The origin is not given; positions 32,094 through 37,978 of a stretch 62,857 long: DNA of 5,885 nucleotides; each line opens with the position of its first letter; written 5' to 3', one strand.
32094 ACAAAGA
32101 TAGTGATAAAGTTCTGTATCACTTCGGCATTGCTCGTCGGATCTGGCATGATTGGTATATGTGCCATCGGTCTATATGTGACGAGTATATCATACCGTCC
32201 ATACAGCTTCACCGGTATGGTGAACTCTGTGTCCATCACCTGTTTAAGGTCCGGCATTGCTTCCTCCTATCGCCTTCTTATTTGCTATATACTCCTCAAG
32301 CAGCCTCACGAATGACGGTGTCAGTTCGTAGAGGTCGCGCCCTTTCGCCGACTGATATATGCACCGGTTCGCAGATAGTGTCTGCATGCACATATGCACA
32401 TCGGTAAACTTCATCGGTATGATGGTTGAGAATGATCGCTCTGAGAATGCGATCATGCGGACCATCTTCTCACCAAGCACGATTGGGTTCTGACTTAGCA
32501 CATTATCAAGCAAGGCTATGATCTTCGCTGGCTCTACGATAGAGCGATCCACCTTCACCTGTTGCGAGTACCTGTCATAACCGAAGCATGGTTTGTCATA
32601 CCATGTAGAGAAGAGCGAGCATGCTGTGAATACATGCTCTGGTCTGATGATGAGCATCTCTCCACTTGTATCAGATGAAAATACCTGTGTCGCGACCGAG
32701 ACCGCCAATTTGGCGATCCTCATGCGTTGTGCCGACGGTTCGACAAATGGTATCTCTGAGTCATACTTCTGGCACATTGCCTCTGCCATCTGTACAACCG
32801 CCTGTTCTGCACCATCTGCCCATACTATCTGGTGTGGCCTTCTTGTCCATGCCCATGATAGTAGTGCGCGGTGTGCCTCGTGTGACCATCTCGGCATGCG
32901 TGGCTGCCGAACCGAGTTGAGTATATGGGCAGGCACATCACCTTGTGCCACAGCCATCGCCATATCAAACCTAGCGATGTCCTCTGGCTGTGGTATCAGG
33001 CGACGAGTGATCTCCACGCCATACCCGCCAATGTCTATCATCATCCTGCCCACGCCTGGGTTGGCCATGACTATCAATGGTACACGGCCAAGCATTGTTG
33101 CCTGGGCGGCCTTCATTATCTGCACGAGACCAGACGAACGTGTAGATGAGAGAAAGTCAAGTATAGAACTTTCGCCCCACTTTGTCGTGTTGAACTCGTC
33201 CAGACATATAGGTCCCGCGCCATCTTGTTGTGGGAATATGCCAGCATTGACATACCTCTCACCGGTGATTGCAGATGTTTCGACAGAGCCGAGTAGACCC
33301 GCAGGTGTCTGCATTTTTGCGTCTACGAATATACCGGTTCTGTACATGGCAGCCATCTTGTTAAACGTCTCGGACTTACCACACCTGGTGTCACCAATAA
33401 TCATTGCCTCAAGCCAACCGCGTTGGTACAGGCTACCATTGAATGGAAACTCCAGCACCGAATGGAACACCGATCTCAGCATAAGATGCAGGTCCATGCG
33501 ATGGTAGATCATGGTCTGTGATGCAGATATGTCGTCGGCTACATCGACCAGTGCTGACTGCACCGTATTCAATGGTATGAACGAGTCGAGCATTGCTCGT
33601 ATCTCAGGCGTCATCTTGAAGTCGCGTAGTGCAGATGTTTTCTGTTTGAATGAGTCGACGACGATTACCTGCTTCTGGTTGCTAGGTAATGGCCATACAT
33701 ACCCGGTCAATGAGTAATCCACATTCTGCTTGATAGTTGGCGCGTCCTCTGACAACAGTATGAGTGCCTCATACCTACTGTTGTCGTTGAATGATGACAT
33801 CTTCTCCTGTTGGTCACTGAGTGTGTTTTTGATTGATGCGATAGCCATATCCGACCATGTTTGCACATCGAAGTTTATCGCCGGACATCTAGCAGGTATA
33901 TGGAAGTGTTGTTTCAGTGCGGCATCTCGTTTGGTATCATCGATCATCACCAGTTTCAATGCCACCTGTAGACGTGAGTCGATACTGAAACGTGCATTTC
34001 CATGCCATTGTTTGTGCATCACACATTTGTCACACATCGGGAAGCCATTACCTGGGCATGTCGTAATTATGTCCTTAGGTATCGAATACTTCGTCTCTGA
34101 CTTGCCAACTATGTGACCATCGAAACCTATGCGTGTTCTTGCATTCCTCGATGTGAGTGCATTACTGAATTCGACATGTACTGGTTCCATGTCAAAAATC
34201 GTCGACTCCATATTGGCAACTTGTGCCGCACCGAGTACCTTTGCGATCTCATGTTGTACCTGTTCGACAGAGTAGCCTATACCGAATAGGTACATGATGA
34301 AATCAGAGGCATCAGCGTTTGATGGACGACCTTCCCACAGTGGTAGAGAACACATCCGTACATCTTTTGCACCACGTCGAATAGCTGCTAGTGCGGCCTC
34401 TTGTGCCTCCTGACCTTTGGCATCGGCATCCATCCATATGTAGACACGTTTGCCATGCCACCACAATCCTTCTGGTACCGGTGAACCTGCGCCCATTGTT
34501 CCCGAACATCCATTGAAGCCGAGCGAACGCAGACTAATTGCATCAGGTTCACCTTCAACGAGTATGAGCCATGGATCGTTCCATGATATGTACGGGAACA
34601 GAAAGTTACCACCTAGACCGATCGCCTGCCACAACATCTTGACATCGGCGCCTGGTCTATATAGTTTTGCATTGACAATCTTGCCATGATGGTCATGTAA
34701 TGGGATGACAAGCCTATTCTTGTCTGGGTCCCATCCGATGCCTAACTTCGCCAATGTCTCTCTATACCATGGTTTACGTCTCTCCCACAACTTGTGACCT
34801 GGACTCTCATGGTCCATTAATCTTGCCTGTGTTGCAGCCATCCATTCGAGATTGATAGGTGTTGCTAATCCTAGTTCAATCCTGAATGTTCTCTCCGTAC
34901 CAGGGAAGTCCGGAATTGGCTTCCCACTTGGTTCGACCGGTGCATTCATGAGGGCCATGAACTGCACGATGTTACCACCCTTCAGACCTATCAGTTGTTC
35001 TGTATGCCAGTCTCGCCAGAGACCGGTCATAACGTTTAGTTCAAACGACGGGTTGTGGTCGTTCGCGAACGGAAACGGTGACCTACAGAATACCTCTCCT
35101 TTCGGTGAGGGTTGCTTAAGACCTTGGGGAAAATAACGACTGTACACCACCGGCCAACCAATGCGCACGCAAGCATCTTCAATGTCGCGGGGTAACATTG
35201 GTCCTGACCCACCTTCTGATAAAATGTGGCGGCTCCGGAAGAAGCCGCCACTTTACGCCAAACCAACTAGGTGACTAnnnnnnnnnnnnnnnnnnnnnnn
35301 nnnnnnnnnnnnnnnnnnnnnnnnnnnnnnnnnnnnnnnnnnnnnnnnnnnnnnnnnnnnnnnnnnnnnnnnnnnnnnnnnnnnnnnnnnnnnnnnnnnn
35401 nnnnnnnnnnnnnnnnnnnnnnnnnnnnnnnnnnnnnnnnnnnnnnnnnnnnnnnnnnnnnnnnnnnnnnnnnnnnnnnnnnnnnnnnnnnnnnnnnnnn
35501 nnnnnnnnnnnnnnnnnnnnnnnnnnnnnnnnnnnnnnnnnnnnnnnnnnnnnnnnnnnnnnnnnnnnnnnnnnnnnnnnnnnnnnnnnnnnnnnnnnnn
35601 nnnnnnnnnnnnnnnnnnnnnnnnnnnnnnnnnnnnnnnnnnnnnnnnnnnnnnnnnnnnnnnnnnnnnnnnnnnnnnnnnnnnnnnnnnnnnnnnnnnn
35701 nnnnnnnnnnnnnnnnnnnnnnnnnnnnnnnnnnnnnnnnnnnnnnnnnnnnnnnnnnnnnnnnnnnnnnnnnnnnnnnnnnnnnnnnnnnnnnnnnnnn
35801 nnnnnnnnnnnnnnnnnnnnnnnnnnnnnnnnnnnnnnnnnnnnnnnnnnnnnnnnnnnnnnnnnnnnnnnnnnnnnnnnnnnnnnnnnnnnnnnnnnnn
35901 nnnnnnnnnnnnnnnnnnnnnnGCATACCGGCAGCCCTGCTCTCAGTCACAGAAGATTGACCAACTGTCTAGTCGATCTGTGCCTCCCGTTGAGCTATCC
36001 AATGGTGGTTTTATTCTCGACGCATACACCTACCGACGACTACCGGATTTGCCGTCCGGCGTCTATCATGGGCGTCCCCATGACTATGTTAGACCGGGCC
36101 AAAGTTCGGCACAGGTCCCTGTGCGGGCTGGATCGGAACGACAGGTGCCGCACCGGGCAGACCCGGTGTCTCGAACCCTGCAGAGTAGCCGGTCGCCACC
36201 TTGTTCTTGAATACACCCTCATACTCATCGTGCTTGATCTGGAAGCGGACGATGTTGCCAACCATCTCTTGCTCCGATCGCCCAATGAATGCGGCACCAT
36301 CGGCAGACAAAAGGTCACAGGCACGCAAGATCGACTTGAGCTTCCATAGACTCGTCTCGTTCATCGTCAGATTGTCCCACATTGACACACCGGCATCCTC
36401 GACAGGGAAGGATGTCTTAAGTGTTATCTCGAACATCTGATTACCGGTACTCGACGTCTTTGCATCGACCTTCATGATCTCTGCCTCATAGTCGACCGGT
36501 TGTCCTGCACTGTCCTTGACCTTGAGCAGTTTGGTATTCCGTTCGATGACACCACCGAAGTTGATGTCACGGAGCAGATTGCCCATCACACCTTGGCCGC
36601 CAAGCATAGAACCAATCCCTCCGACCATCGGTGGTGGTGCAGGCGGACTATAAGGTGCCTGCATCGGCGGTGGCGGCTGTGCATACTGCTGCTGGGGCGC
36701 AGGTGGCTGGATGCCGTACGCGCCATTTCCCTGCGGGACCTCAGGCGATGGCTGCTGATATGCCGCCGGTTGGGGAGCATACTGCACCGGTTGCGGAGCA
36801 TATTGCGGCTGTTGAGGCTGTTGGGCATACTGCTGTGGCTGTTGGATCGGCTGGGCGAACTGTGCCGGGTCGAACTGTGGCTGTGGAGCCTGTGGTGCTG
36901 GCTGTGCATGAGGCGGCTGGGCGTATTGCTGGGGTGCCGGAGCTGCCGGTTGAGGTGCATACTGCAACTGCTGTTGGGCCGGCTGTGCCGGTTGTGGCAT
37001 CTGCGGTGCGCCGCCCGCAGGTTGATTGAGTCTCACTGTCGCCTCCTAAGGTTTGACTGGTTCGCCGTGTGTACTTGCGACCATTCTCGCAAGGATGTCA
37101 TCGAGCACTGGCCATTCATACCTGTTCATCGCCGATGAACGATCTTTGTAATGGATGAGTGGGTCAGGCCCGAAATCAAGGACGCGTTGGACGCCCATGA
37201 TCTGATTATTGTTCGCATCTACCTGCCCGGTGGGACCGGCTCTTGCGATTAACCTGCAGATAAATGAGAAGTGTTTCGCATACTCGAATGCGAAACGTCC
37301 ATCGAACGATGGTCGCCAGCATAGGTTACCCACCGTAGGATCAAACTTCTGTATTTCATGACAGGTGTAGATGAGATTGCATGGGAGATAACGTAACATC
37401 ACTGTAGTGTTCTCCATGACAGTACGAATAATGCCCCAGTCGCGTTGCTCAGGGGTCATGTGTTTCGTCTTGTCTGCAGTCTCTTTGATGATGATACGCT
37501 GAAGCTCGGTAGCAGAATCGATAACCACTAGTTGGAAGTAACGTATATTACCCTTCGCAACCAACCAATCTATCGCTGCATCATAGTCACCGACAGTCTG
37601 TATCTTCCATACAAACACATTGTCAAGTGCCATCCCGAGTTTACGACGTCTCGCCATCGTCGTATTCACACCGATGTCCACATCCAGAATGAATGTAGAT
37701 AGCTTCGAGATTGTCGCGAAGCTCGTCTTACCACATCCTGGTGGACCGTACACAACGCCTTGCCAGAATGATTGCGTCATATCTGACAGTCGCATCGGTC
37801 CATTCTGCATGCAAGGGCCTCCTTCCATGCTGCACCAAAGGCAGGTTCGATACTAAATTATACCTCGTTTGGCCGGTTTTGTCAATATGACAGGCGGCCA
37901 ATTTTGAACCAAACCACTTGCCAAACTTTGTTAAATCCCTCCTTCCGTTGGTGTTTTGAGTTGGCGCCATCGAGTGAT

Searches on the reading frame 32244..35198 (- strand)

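Call 12: search_protein_families(library=pfam, proteins=[window:32244-35198:-], max_evalue=0.001)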
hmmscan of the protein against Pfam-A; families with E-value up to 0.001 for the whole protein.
window:32244-35198:- (984 aa): 3 families
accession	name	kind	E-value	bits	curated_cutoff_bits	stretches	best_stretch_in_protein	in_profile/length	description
PF00493.29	MCM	-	1.3e-10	41.2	23.3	1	592-719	54-178/224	MCM P-loop domain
PF01751.28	Toprim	-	1.8e-05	25.3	23.1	1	211-274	2-81/96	Toprim domain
PF13662.12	Toprim_4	-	0.00081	20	25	0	211-273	3-74/85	Toprim domain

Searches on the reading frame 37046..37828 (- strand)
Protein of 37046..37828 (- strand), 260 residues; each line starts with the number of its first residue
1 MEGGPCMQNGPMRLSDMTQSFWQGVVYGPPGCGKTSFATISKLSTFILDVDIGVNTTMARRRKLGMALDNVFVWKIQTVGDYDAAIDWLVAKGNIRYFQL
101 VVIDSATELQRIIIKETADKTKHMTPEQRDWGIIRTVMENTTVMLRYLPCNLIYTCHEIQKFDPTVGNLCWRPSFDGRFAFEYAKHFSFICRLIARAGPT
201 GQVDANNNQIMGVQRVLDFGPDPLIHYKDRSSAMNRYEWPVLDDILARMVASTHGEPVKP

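Call 12: search_protein_families(library=pfam, proteins=[window:37046-37828:-], max_evalue=0.001)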
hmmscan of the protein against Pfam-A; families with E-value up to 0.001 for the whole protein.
window:37046-37828:- (260 aa): 1 family
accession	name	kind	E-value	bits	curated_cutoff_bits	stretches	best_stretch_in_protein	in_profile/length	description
PF13479.12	AAA_24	-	6.9e-16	59.1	27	1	22-231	3-195/195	AAA domain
